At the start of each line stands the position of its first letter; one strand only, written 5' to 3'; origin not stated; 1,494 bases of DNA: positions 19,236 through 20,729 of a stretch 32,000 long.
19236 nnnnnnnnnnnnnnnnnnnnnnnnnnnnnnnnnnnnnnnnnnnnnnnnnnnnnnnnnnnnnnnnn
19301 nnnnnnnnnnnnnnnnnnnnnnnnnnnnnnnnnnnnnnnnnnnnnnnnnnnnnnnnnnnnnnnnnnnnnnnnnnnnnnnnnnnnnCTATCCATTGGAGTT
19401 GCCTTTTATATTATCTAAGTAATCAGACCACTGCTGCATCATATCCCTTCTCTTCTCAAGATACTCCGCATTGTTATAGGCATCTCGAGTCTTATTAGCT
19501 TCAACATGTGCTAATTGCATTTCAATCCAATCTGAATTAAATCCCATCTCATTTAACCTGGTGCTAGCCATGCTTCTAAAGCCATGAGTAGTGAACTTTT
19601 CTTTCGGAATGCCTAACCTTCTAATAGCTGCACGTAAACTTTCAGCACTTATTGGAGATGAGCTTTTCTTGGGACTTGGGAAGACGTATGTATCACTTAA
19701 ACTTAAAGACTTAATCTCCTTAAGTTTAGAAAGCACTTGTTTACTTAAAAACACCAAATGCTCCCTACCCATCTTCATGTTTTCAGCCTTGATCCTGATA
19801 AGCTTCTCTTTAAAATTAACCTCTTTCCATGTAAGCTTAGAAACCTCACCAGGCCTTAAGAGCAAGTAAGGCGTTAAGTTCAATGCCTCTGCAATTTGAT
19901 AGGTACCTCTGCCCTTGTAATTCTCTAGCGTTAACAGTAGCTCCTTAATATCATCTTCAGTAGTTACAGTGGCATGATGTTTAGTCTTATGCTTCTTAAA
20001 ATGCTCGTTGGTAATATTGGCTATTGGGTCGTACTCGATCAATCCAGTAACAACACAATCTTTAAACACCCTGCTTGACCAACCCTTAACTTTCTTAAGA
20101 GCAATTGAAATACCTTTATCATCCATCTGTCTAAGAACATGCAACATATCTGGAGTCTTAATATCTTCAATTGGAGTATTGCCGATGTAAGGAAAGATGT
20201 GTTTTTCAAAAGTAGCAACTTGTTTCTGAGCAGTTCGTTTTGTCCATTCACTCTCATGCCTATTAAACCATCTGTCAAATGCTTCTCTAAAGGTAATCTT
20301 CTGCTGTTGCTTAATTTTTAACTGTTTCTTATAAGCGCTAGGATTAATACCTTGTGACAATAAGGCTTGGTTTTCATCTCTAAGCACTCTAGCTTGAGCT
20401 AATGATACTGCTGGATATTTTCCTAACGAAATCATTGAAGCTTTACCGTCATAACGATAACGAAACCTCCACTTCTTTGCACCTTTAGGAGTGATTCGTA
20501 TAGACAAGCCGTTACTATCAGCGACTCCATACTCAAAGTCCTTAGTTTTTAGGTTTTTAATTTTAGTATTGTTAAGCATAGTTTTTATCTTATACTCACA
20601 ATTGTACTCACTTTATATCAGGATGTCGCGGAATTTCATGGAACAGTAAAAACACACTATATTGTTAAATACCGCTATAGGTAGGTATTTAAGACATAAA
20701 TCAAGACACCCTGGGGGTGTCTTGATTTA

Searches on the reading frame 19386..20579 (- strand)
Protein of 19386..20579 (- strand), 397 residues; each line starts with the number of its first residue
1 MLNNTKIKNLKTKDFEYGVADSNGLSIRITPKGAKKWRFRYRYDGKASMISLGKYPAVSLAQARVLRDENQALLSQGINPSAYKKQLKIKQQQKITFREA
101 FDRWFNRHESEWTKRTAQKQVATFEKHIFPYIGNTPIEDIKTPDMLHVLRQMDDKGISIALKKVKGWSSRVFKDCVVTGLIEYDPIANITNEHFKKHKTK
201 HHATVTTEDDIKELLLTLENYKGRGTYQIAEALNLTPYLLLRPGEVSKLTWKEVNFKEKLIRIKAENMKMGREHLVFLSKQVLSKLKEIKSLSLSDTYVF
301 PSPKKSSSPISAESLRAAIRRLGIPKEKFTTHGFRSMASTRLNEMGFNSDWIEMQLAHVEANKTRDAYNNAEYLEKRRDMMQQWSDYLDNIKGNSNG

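Call 7: search_protein_families(library=pfam, proteins=[window:19386-20579:-], max_evalue=0.01)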
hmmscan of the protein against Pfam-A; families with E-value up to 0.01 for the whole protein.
window:19386-20579:- (397 aa): 5 families
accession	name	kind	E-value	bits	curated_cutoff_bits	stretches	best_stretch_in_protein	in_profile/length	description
PF00589.27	Phage_integrase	-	9.2e-25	87.8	27.1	1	206-372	3-169/172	Phage integrase family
PF13356.12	Arm-DNA-bind_3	-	6.4e-23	81.1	27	1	2-86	1-82/83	Arm DNA-binding domain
PF22022.2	Phage_int_M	-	7.9e-22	77.8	27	1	97-190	1-94/96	Phage integrase central domain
PF14659.12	Phage_int_SAM_3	-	1.7e-10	41.4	22.6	1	96-145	1-50/58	Phage integrase, N-terminal SAM-like domain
PF25434.1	NUCB1_N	-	0.0057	17.3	27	1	252-291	48-89/140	NUCB1-like, N-terminal domain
